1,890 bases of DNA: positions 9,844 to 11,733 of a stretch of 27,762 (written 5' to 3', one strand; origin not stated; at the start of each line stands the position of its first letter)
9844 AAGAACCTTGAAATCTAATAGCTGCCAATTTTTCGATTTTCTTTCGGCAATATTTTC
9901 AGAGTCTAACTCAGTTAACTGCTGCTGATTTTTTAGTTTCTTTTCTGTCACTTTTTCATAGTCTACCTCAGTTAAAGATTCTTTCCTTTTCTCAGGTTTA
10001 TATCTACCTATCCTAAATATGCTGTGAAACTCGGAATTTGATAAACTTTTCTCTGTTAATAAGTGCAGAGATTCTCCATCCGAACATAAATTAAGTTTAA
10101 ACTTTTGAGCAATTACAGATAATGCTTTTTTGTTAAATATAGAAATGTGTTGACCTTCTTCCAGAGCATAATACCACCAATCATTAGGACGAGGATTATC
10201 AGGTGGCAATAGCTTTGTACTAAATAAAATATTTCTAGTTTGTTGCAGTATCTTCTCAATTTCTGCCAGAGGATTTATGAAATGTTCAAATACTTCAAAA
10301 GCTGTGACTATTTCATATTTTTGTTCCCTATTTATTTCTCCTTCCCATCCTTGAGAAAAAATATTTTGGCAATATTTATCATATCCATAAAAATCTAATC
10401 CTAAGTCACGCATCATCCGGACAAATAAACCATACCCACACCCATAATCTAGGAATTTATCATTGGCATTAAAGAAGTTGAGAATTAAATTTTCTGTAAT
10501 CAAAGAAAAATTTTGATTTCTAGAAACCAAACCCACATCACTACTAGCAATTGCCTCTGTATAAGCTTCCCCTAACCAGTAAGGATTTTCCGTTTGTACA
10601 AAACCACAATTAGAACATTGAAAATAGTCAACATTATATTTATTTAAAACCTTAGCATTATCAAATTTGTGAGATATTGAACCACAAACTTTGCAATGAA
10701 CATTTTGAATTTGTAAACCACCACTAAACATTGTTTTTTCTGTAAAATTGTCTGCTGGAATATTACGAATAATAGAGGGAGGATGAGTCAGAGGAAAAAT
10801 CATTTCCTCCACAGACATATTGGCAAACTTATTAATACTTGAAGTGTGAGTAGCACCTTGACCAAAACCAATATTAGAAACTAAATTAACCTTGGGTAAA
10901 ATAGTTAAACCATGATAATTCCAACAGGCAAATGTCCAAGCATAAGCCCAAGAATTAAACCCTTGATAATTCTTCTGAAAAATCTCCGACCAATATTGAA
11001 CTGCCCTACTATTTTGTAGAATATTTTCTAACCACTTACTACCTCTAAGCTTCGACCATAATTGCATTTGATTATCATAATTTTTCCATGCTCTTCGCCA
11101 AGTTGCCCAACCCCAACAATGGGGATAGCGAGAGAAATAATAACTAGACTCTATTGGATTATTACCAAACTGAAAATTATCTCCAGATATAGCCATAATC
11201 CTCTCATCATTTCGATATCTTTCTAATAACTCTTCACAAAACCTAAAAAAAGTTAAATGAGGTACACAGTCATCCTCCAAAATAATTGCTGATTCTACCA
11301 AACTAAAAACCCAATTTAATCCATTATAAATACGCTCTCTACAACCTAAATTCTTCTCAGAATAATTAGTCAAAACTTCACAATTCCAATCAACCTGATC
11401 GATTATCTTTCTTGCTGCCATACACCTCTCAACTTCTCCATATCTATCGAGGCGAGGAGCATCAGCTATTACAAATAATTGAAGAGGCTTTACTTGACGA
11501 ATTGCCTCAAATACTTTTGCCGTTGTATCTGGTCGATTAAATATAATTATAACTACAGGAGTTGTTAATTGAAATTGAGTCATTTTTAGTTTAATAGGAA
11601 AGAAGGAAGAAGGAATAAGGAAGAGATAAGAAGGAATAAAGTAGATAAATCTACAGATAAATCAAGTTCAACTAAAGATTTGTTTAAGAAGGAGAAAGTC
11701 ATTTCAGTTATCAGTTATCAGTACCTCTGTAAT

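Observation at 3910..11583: Single 2557-aa polypeptide fusing four glycosyltransferase families and two methyltransferases: a candidate single-protein glycan assembly line ending in a protein-glycosylation (OGT/HMW1C, GT41-like) module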

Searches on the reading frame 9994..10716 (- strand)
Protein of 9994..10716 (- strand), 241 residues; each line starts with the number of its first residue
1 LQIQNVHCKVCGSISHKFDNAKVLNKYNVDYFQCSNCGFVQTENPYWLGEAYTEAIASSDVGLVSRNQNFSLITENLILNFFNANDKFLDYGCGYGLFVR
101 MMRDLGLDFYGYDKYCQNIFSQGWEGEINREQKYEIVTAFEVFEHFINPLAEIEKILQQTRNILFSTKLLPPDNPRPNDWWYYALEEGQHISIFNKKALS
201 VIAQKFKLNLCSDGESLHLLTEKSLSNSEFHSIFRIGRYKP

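Call 41: search_solved_structures(query=window:9994-10716:-, max_evalue=1, show_alignments=1)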
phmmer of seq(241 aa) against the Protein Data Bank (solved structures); distinct sequences matched with E-value up to 1: 16.
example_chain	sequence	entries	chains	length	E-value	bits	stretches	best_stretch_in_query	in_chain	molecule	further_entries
1ve3_A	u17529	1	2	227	0.089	15.2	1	74-137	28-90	hypothetical protein PH0226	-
4wpc_A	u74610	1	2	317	0.093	15.2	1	15-81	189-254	RHO GTPase-activating protein RGD1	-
1z7z_1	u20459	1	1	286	0.33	13.4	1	77-194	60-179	human coxsackievirus A21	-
7tqs_a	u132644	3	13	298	0.36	13.3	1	77-194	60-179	VP1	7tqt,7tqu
1z7s_1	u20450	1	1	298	0.36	13.3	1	77-194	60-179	Human COXSACKIEVIRUS A21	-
5t64_A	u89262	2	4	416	0.41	13.1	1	29-114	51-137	Sugar 3-C-methyl transferase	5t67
5t6b_A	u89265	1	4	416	0.64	12.4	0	29-114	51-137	Sugar 3-C-methyl transferase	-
9rfr_A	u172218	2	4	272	0.8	12.1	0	80-114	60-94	Ubiquinone biosynthesis O-methyltransferase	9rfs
4e31_A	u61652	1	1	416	0.83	12.1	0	27-115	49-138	TcaB9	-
3e8s_A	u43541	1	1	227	0.91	11.9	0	83-113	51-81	Putative SAM Dependent Methyltransferase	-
4e30_A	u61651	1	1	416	0.93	11.9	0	27-115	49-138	TcaB9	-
4e2w_A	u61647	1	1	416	0.94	11.9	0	27-115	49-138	TcaB9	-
4e2y_A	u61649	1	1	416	0.94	11.9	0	27-115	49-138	TcaB9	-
4e2x_A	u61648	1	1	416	0.95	11.9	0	27-115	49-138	TcaB9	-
3ndi_A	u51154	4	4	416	0.95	11.9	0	27-115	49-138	Methyltransferase | TcaB9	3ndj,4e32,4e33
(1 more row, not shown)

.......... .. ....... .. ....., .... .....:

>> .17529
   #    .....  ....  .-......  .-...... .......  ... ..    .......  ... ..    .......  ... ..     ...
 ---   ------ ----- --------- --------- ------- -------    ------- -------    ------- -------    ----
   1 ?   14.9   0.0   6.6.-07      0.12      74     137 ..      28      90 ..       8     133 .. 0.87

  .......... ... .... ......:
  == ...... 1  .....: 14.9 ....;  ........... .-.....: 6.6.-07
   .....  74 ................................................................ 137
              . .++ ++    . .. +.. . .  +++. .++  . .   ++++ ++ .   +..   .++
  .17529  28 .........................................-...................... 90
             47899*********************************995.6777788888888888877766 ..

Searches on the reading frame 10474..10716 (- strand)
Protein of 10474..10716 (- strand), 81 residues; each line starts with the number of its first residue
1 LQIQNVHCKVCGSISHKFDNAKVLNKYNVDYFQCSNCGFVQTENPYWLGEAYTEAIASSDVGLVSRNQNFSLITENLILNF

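Call 7: search_protein_families(library=pfam, proteins=[window:10474-10716:-], max_evalue=10)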
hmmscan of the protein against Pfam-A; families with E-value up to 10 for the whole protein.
seq(81 aa): 18 families
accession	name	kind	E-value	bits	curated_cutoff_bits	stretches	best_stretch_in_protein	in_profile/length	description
PF21349.2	RUBY_RBDX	-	0.0022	17.9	26.5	2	32-42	1-11/30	Rubrerythrin, rubredoxin-like domain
PF08421.16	Methyltransf_13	-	0.0059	17.2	31.3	1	24-46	34-56/62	Putative zinc binding domain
PF02132.21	RecR_ZnF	-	0.0085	16.3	22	2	7-15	3-11/21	RecR, Cys4-zinc finger domain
PF18073.7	Zn_ribbon_LapB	-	0.012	15.7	25.7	1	32-42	1-11/28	Rubredoxin metal binding domain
PF08792.16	A2L_zn_ribbon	-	0.024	14.7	22.9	2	28-42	18-32/33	A2L zinc ribbon domain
PF04606.18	Ogr_Delta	-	0.025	14.9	26.3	1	7-39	1-35/47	Ogr/Delta-like zinc finger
PF13248.11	Zn_ribbon_3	-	0.056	13.4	27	1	32-38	3-9/26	zinc-ribbon domain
PF12760.12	Zn_ribbon_IS1595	-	0.11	13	25.4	1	5-38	18-44/46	Transposase zinc-ribbon domain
PF09526.16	DUF2387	-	0.11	13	25.9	1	10-49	10-48/72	Probable metal-binding protein (DUF2387)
PF07282.18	Cas12f1-like_TNB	-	0.13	12.9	26.3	1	7-40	30-49/60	Cas12f1-like, TNB domain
PF19769.4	CPxCG_zf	-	0.17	12.1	27.2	1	8-51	1-43/183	CPxCG-related zinc finger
PF14354.12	Lar_restr_allev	-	0.18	12.5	28.6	1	8-40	6-37/58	Restriction alleviation protein Lar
PF08271.17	Zn_Ribbon_TF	-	0.24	11.4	29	1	8-45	3-33/43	TFIIB zinc-binding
PF06007.16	PhnJ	-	0.33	10.4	25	1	3-43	233-272/275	Phosphonate metabolism protein PhnJ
PF16503.10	zn-ribbon_14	-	0.41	10.6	34.9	1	8-16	3-11/32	Zinc-ribbon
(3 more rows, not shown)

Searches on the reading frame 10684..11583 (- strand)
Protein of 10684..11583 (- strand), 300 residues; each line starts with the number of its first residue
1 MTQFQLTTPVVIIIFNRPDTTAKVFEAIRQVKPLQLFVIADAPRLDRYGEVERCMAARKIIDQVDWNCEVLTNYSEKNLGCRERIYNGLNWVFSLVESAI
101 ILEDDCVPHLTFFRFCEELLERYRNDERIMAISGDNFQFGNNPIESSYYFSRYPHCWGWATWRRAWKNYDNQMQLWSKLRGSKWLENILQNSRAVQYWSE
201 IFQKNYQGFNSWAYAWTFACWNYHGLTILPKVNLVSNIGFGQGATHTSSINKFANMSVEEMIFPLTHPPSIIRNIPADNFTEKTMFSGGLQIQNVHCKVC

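Call 7: search_protein_families(library=pfam, proteins=[window:10684-11583:-], max_evalue=10)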
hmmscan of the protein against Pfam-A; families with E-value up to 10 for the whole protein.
seq(300 aa): 0 families

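Call 30: predict_structure(alignment_id=A1)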
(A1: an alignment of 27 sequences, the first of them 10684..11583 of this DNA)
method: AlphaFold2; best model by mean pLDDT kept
length: 300 residues; sequences in the alignment: 27
mean_pLDDT: 91.8   pTM: 0.90
mean pLDDT of the five models: 91.8, 90.9, 90.9, 90.9, 90.7
residues with pLDDT >= 90: 248; 70-90: 29; 50-70: 12; < 50: 11
segments of 3 or more residues with pLDDT < 50: 291-300
pLDDT, mean of each block of 10 residues (from residue 1): 86 96 98 98 94 97 98 97 96 99 97 98 98 91 90 95 98 95 93 94 94 96 98 92 63 89 97 95 84 40
secondary structure, 60 per line:
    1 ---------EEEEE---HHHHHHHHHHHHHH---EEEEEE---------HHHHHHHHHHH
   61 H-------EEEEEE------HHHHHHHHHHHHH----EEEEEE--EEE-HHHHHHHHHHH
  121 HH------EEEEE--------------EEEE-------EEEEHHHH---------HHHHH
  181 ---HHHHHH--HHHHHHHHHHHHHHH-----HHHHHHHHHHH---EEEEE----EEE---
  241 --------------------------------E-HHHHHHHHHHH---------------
elements in order: E10-14 H18-31 E35-40 H50-61 E69-74 H81-93 E98-103 E106-108 H110-122 E129-133 E148-151 E159-162 H163-166 H176-180 H184-189 H192-206 H212-222 E226-230 E235-237 H275-285
